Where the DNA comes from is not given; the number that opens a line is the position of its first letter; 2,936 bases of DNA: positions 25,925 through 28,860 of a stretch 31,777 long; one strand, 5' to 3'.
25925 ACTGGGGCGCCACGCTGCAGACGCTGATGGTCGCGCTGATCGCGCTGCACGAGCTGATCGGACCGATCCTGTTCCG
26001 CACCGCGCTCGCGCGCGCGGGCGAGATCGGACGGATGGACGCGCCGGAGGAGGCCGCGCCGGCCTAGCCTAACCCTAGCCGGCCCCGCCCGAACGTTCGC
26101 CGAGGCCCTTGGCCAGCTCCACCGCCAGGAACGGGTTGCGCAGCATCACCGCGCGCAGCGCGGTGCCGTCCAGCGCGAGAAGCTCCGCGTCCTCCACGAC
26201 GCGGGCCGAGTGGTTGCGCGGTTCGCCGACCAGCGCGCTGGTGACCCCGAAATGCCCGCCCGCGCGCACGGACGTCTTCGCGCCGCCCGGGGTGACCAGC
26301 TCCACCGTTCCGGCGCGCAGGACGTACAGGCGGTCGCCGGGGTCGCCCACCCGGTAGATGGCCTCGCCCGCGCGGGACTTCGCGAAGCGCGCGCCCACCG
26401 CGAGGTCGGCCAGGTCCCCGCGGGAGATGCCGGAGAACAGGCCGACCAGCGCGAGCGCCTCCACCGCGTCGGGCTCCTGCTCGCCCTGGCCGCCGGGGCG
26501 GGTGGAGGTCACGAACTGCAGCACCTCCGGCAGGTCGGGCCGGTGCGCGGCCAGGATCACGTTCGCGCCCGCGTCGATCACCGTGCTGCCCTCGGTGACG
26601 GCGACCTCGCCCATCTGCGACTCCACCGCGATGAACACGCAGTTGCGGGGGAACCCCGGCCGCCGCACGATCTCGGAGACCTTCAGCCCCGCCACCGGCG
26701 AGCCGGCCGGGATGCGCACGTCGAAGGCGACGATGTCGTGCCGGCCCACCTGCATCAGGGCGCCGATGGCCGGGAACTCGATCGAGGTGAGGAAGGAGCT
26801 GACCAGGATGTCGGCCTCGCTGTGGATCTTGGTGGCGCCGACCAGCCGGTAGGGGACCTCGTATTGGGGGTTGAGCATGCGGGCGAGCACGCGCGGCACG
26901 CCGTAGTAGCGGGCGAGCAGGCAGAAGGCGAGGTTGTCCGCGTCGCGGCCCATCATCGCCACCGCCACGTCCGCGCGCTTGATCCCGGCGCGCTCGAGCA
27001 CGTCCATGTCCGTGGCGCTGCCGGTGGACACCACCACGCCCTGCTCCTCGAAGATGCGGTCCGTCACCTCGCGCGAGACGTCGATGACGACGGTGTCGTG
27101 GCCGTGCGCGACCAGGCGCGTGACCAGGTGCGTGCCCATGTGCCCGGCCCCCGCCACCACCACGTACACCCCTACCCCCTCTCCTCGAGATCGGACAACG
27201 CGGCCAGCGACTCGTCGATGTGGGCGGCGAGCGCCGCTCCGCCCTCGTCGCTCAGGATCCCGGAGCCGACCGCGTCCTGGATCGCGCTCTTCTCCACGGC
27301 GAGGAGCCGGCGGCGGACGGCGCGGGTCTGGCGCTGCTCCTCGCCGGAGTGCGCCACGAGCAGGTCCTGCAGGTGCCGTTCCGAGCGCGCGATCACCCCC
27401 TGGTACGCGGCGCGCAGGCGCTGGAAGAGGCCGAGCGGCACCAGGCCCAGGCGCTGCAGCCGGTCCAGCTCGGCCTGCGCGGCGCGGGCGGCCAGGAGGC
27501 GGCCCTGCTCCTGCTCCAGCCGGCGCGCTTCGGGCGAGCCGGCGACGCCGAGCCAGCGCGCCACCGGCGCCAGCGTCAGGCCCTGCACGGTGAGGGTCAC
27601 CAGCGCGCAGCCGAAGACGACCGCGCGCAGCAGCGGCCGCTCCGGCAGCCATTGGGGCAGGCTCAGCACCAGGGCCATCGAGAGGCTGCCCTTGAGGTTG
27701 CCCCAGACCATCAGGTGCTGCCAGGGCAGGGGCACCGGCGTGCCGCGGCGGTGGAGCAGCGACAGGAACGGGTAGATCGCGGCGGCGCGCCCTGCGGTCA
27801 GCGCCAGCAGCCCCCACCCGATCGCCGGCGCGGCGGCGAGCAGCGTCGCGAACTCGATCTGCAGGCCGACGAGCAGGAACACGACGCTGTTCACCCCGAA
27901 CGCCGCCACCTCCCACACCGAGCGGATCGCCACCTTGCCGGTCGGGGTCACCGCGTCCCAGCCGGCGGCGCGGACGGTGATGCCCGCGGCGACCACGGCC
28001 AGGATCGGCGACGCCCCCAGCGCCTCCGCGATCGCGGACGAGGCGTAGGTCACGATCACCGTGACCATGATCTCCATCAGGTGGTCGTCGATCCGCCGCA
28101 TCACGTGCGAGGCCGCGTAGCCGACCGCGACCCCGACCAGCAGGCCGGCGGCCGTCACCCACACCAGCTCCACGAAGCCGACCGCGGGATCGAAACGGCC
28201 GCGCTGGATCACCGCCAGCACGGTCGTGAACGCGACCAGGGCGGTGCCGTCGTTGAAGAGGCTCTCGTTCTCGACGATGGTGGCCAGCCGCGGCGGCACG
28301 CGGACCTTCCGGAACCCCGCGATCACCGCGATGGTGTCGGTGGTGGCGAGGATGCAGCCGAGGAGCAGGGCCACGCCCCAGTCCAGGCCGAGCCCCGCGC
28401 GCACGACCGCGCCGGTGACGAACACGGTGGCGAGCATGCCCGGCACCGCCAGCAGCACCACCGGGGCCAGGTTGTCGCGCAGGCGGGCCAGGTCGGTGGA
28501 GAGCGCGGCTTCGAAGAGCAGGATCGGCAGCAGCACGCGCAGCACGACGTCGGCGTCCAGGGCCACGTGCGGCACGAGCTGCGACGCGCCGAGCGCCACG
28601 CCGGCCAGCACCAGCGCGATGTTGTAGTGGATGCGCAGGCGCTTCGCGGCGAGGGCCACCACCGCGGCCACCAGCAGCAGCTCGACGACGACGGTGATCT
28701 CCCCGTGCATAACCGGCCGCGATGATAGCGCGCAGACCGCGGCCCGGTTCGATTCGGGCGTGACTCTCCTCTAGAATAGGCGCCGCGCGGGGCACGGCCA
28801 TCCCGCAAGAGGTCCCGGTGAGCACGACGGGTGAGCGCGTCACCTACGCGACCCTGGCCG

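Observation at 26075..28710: CPA1 antiporter with a dedicated RCK_N-RCK_C-cNMP-binding regulatory subunit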

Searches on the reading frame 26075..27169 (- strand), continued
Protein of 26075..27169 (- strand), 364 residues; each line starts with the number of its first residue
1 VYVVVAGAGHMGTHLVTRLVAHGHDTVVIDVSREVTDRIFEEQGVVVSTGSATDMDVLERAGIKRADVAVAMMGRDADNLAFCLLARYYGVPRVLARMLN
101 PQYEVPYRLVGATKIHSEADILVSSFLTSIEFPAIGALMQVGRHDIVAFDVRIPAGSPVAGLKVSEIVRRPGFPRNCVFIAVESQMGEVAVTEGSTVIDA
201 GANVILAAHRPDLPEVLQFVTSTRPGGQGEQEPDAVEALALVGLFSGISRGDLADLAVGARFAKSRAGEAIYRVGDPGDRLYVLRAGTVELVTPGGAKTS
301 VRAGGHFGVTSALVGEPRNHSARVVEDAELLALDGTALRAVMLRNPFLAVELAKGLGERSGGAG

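Call 32: find_related_loci(query=A1, collection=genome_contigs, flank=6000)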
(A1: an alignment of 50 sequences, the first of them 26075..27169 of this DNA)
Query A1 (364 aa) in genome_contigs; peptide patterns used: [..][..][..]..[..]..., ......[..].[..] (x = any residue, [..] = any of these).
134 stretches matched a pattern; 12 encode a relative of the query (tblastn E <= 1e-3); 12 distinct loci.
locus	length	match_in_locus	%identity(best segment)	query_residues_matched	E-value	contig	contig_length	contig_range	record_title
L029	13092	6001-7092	77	1-364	0e+0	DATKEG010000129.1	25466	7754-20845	MAG TPA_asm: Vicinamibacteria bacterium isolate SMAG_U14493 k141_1432392, whole genome shotgun sequence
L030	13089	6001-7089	67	1-364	4e-155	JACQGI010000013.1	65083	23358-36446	MAG: Acidobacteria bacterium isolate NC_groundwater_1069_Ag_S2p5_71_226 S_2p5_S6_coassembly_k141_1849152, whole genome s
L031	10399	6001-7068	62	1-356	4e-142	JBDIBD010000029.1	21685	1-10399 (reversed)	MAG: Vicinamibacteria bacterium isolate AS-MICRO-OLR.136 NODE_8501_length_21685_cov_9.340707, whole genome shotgun seque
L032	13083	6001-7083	63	1-362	1e-138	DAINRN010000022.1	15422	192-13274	MAG TPA_asm: Acidobacteriota bacterium isolate CTOTU25978 NODE_978_length_15422_cov_3.908245, whole genome shotgun seque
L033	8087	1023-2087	60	1-356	9e-137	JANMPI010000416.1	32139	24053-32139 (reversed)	MAG: Acidobacteriota bacterium isolate OTE_51_metabat_485 OTE_51_k141_4511822, whole genome shotgun sequence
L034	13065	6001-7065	60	1-356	4e-132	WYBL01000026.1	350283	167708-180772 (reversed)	MAG: Acidobacteria bacterium isolate ACD2 k127_73841, whole genome shotgun sequence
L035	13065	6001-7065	58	1-356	2e-128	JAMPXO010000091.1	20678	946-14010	MAG: Vicinamibacteria bacterium isolate R2F_R2FSRR_metabat.34 R2F_C1331, whole genome shotgun sequence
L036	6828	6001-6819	67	1-273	2e-117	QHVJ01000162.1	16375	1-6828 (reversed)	MAG: Acidobacteria bacterium isolate AA35 14_1009_16_40cm_scaffold_16774_curated, whole genome shotgun sequence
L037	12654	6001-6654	75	1-218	3e-105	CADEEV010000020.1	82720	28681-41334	MAG: uncultured Acidobacteria bacterium isolate Acidobacteria sp. RBC046 genome assembly, contig: MAG046_20, whole genom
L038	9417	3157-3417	44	2-87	1e-7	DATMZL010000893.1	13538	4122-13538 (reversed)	MAG TPA_asm: Polyangia bacterium isolate SMAG_U13173 k141_449180, whole genome shotgun sequence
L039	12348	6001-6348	26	2-115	4e-7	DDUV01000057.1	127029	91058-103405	MAG TPA_asm: Saprospiraceae bacterium UBA2329 UBA2329_contig_1103, whole genome shotgun sequence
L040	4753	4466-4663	40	2-68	1e-4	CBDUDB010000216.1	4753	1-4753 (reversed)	MAG TPA_asm: uncultured bacterium isolate SRR7614707_binner12_Refined_20 genome assembly, contig: ERZ23877653.11946, who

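Call 46: predict_structure(alignment_id=A1)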
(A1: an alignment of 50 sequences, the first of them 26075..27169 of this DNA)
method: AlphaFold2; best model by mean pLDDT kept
length: 364 residues; sequences in the alignment: 50
mean_pLDDT: 82.8   pTM: 0.61
mean pLDDT of the five models: 82.8, 79.5, 76.4, 74.6, 74.6
residues with pLDDT >= 90: 120; 70-90: 194; 50-70: 36; < 50: 14
segments of 3 or more residues with pLDDT < 50: 224-229, 358-364
pLDDT, mean of each block of 10 residues (from residue 1): 91 87 93 93 92 93 92 90 86 85 75 65 71 78 83 81 90 87 78 86 87 88 52 77 74 79 93 90 94 90 89 86 95 86 69 58 33
secondary structure, 60 per line:
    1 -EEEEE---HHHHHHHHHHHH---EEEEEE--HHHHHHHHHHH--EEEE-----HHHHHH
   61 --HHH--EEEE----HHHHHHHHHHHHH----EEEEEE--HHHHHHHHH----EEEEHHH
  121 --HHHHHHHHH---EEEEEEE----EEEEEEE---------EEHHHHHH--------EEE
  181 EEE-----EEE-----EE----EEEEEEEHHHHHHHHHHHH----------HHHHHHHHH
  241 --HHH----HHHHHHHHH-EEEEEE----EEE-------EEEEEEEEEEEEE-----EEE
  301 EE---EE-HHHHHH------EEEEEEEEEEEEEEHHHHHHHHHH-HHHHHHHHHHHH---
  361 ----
elements in order: E2-6 H10-21 E25-30 H33-43 E46-49 H55-60 E68-71 H76-88 E93-98 H101-109 E114-117 H123-131 E135-141 E146-152 H164-169 E178-183 E189-191 E203-209 H210-221 H232-240 H250-258 E260-265 E270-272 E280-292 E298-302 H309-314 E321-334 H335-344 H346-357

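Call 49: fold_search(model_id=the predicted structure, library=pdb)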
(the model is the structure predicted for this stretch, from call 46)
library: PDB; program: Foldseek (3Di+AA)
matches with E <= 10: 1982; with E <= 0.001: 829
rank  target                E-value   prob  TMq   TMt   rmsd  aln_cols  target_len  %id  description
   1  4j9v_B                8.0e-16  1.00  0.34  0.27  20.8       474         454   15  Crystal Structure of the TrkA Gating ring bound to ATP-gamma-S (released 2013-04-10)
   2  4g65_B                1.4e-15  1.00  0.34  0.27  21.4       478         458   15  Potassium transporter peripheral membrane component (trkA) from Vibrio vulnificus (released 2012-08-15)
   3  4j9v_A                1.4e-15  1.00  0.34  0.27  21.1       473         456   14  Crystal Structure of the TrkA Gating ring bound to ATP-gamma-S (released 2013-04-10)
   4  4g65_A                4.7e-14  1.00  0.34  0.27  20.7       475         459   15  Potassium transporter peripheral membrane component (trkA) from Vibrio vulnificus (released 2012-08-15)
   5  4j9u_G                5.3e-14  1.00  0.33  0.27  20.3       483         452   16  Crystal Structure of the TrkH/TrkA potassium transport complex (released 2013-04-03)
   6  4j9u_E                6.3e-14  1.00  0.33  0.27  20.7       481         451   15  Crystal Structure of the TrkH/TrkA potassium transport complex (released 2013-04-03)
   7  5j3u                  8.5e-14  1.00  0.34  0.46  10.4       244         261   15  Co-crystal structure of the regulatory domain of Toxoplasma gondii PKA with cAMP (released 2016-04-20)
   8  4j9u_F                1.8e-13  1.00  0.33  0.28  20.1       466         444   17  Crystal Structure of the TrkH/TrkA potassium transport complex (released 2013-04-03)
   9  4l75_A                2.3e-13  1.00  0.41  0.62   7.3       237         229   18  Ca2+-bound D184N mutant MthK RCK domain at 2.4 Angstrom (released 2013-10-23)
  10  3l4b_C                2.3e-13  1.00  0.32  0.51  13.6       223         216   21  Crystal Structure of an Octomeric Two-Subunit TrkA K+ Channel Ring Gating Assembly, TM1088A:TM1088B, from Thermotoga m (released 2010-02-16)
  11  6h4g_A                2.3e-13  1.00  0.35  0.46  10.6       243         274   14  Regulatory subunit of a cAMP-independent protein kinase A from Trypanosoma brucei: E311A, T318R, V319A mutant bound to (released 2019-08-14)
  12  3of1                  2.9e-13  1.00  0.33  0.48  10.9       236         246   15  Crystal Structure of Bcy1, the Yeast Regulatory Subunit of PKA (released 2010-12-01)
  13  6s5b_A                3.3e-13  1.00  0.33  0.54  14.0       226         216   13  Non-square conformation of KtrA R16K mutant ring with bound ADP (released 2020-01-08)
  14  6s5e_A                3.5e-13  1.00  0.33  0.53  14.1       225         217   14  Non-square conformation of KtrA A80P mutant ring with bound ATP (released 2020-01-08)
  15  6s5d_A                4.2e-13  1.00  0.32  0.53  14.1       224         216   13  Square conformation of KtrA R16A mutant ring with bound ATP (released 2020-01-08)
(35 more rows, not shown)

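Call 68: search_protein_representatives(alignment_id=A1)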
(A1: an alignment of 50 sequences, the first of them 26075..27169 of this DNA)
Query: 50 sequences, 365 profile positions. Proteins with E-value up to 0.001 (for the whole library): 75506; up to 1e-10: 14773; up to 1e-30: 386. The best 150 are listed.
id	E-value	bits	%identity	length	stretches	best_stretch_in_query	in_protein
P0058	1.0e-182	623.5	-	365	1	1-362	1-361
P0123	1.6e-122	425.4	-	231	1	1-223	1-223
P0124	4.3e-117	407.6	-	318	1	1-226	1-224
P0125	7.2e-113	393.7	-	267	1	98-362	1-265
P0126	1.8e-110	385.8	-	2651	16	223-331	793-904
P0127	7.6e-109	380.4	-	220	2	1-173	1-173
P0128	1.1e-106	373.4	-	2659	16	233-342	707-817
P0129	3.2e-97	342.2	-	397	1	1-363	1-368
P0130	4.9e-89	315.3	-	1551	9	234-344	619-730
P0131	5.1e-89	315.2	-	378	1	2-361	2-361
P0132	1.0e-86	307.7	-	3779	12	246-340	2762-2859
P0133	3.0e-85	302.8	-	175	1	1-139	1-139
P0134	1.5e-83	297.2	-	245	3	150-299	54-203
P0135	2.5e-77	276.7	-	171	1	1-133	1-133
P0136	8.6e-75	268.4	-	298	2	72-152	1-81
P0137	2.2e-71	257.1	-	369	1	1-361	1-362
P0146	1.2e-60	221.8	-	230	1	1-224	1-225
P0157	5.6e-57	209.8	-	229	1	1-221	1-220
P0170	5.5e-53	196.6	-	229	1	1-225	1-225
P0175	2.1e-51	191.5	-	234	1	1-222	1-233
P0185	2.2e-50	188.0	-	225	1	1-220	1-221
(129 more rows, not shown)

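Call 69: find_encoding_contigs(protein=P0129, flank=4000, max_places=3)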
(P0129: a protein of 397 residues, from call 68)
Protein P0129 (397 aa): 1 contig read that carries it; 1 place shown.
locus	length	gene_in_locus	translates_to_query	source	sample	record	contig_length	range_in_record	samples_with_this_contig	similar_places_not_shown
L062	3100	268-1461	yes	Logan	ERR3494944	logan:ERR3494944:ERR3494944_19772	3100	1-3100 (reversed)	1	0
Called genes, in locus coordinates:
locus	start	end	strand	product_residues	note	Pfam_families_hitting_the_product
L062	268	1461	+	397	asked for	PF02254:TrkA_N, PF02080:TrkA_C (weak), PF00027:cNMP_binding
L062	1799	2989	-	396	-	PF03065:Glyco_hydro_57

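Call 70: find_encoding_contigs(protein=P0131, flank=4000, max_places=3)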
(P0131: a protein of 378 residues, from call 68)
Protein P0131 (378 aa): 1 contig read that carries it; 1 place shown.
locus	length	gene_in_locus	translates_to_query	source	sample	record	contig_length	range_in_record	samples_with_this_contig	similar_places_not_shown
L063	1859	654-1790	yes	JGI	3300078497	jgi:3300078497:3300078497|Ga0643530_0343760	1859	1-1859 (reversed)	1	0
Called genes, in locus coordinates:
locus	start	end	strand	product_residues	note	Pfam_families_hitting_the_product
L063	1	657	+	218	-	?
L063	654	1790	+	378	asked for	PF02254:TrkA_N, PF02080:TrkA_C (weak), PF00027:cNMP_binding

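Call 71: find_encoding_contigs(protein=P0137, flank=4000, max_places=3)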
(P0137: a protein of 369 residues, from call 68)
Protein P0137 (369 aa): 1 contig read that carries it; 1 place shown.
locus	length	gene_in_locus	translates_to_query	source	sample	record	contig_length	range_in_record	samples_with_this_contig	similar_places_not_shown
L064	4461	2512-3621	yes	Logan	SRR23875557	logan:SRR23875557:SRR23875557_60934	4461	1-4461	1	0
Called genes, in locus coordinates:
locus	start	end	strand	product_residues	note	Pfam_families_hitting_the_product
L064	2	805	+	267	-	?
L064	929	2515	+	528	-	PF00999:Na_H_Exchanger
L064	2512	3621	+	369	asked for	PF02254:TrkA_N, PF03435:Sacchrp_dh_NADP (faint), PF13460:NAD_binding_10 (weak), PF02080:TrkA_C (weak), PF00027:cNMP_binding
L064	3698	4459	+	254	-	?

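Call 74: find_encoding_contigs(protein=P0123, flank=4000, max_places=3)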
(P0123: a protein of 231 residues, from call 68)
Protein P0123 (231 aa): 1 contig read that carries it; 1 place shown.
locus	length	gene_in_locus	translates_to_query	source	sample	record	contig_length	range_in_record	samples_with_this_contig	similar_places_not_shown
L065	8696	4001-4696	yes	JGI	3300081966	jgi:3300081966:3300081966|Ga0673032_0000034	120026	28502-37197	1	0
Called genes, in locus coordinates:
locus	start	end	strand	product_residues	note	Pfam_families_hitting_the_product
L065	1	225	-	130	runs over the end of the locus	-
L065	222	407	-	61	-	PF09527:ATPase_gene1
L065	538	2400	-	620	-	PF00128:Alpha-amylase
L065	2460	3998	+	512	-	PF00999:Na_H_Exchanger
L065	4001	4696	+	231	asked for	PF02254:TrkA_N, PF02080:TrkA_C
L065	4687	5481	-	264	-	PF00702:Hydrolase (faint), PF08282:Hydrolase_3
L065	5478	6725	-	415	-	PF21969:MGS_GT (weak)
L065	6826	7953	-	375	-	PF01594:AI-2E_transport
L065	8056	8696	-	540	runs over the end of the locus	PF00361:Proton_antipo_M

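Call 75: find_encoding_contigs(protein=P0146, flank=4000, max_places=3)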
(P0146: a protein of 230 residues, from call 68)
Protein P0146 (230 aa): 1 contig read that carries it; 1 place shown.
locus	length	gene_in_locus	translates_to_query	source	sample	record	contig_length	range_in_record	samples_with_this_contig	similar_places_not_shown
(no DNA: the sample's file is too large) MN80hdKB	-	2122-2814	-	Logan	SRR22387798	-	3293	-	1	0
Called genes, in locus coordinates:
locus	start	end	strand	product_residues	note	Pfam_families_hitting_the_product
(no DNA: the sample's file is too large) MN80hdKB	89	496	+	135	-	PF07719:TPR_2 (faint), PF13174:TPR_6 (faint), PF13432:TPR_16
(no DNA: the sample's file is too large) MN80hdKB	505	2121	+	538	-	PF00999:Na_H_Exchanger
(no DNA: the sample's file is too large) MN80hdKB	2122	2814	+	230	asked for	PF02254:TrkA_N, PF02080:TrkA_C (faint)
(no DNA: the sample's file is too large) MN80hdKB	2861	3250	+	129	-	-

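Call 76: find_encoding_contigs(protein=P0157, flank=4000, max_places=3)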
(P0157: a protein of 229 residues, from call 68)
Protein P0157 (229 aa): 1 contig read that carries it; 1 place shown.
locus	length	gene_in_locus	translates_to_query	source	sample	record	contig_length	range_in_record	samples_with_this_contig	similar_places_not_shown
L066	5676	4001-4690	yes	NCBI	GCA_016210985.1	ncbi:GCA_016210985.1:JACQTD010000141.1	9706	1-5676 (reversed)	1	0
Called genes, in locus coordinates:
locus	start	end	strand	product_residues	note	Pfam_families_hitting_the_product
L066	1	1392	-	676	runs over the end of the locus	PF12439:GDE_N, PF06202:GDE_C, PF22422:MGH1-like_GH (faint)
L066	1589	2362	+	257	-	PF02698:DUF218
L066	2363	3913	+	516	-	PF00999:Na_H_Exchanger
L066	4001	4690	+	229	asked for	PF02254:TrkA_N, PF02080:TrkA_C (weak)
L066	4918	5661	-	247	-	PF01182:Glucosamine_iso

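Call 77: find_encoding_contigs(protein=P0170, flank=4000, max_places=3)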
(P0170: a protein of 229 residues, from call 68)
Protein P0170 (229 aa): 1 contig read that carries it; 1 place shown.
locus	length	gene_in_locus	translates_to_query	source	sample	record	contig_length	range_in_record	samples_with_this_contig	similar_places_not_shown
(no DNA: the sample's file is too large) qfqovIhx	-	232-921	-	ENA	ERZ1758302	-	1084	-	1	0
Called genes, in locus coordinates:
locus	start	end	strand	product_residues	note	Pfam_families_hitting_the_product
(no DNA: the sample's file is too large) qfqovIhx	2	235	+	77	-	?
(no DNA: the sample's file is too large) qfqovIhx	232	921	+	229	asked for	PF01266:DAO (weak), PF02254:TrkA_N, PF02558:ApbA (weak), PF03446:NAD_binding_2 (weak), PF07992:Pyr_redox_2 (faint), PF02080:TrkA_C (faint)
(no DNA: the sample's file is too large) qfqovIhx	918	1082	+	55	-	?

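Call 101: search_protein_families(library=pfam, proteins=[L037:6678-8030:-], max_evalue=0.001)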
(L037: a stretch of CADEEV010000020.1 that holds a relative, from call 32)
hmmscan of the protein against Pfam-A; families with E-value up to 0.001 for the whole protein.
L037:6678-8030:- (450 aa): 1 family
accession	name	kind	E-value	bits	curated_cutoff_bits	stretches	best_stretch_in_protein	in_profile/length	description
PF08282.18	Hydrolase_3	-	9e-09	35.9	20.9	1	192-256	1-65/255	haloacid dehalogenase-like hydrolase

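Call 102: find_encoding_contigs(protein=P0185, flank=3500, max_places=3)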
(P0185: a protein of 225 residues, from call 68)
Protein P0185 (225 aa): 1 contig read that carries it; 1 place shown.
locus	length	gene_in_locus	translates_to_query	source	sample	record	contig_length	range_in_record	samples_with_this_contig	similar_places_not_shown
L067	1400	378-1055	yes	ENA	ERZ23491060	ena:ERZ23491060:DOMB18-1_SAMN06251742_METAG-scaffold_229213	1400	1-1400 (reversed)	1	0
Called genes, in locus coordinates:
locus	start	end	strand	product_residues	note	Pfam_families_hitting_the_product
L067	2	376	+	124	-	?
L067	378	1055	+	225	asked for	PF02254:TrkA_N, PF02558:ApbA (faint), PF02080:TrkA_C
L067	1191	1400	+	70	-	?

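Call 103: find_encoding_contigs(protein=P0175, flank=3500, max_places=3)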
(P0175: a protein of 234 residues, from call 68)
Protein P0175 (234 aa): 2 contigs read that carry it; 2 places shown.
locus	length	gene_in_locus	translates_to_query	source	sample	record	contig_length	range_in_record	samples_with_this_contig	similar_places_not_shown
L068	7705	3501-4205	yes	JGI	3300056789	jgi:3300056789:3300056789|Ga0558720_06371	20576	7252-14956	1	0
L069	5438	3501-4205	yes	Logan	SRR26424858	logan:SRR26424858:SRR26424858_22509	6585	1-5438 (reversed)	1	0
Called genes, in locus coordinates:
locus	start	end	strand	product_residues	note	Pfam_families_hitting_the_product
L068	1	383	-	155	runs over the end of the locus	-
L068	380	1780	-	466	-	PF13091:PLDc_2, PF00614:PLDc (faint), PF13091:PLDc_2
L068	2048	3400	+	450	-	PF13091:PLDc_2 (weak), PF00614:PLDc (faint), PF13091:PLDc_2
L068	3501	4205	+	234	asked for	PF02080:TrkA_C (faint), PF02254:TrkA_N, PF13450:NAD_binding_8 (weak)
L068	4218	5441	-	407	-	PF00009:GTP_EFTU (weak), PF22042:EF-G_D2, PF03144:GTP_EFTU_D2, PF16658:RF3_C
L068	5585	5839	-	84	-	PF00009:GTP_EFTU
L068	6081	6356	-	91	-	-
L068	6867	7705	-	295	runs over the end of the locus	PF00106:adh_short, PF13561:adh_short_C2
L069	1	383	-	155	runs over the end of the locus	-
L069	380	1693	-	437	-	PF13091:PLDc_2, PF00614:PLDc (faint), PF13091:PLDc_2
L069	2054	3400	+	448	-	PF13091:PLDc_2 (weak), PF00614:PLDc (faint), PF13091:PLDc_2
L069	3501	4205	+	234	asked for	PF02080:TrkA_C (faint), PF02254:TrkA_N, PF13450:NAD_binding_8 (weak)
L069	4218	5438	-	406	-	?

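Call 105: search_protein_families(library=pfam, proteins=[L067:2-373:+, L063:1-654:+], max_evalue=0.01)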
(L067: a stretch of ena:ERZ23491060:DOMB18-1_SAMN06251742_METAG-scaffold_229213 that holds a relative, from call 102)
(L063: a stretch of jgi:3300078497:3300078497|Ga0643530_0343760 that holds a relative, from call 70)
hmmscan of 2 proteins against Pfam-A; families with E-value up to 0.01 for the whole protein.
L067:2-373:+ (124 aa): 1 family
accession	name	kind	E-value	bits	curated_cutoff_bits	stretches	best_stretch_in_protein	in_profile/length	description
PF02386.22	TrkH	-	3.7e-05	22.8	27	1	17-119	385-491/502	Cation transport protein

L063:1-654:+ (218 aa): 1 family
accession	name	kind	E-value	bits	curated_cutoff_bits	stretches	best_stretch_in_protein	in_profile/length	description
PF00999.27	Na_H_Exchanger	-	3.3e-07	29.9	26.2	1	3-70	307-371/375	Sodium/hydrogen exchanger, transmembrane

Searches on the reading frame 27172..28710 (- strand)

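Call 5: search_protein_families(library=pfam, proteins=[window:27172-28710:-], max_evalue=0.01)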
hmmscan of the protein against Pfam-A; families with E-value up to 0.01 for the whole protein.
window:27172-28710:- (512 aa): 1 family
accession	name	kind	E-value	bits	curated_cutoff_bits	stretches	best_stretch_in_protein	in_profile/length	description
PF00999.27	Na_H_Exchanger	-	3.1e-65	220.9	26.2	1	13-386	2-375/375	Sodium/hydrogen exchanger, transmembrane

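Call 6: search_protein_families(library=ncbifam, proteins=[window:27172-28710:-], max_evalue=0.01)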
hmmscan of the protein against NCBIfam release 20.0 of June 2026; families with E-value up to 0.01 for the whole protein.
window:27172-28710:- (512 aa): 7 families
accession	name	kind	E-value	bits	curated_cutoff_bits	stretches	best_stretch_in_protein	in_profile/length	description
TIGR00831.1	a_cpa1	equivalog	2.4e-75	254.1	279.6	1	7-505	2-523/525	Na+/H+ antiporter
TIGR00840.1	b_cpa1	equivalog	7.5e-38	130.2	251.25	1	33-401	46-430/559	sodium/hydrogen exchanger 3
NF003716.0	PRK05326.1-3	equivalog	9.9e-38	129.8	355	1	10-402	13-404/499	potassium/proton antiporter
NF003715.0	PRK05326.1-2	equivalog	6.8e-30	103.9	309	1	8-400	11-402/595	potassium/proton antiporter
NF003714.0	PRK05326.1-1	equivalog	6.5e-14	51.2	471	1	9-394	12-397/577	potassium/proton antiporter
TIGR00932.1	2a37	subfamily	4e-08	33.1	238.3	1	13-246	2-241/275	monovalent cation:proton antiporter-2 (CPA2) family protein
TIGR00844.1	c_cpa1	equivalog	8.7e-05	20.9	1236.05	1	57-255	75-286/810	sodium/hydrogen antiporter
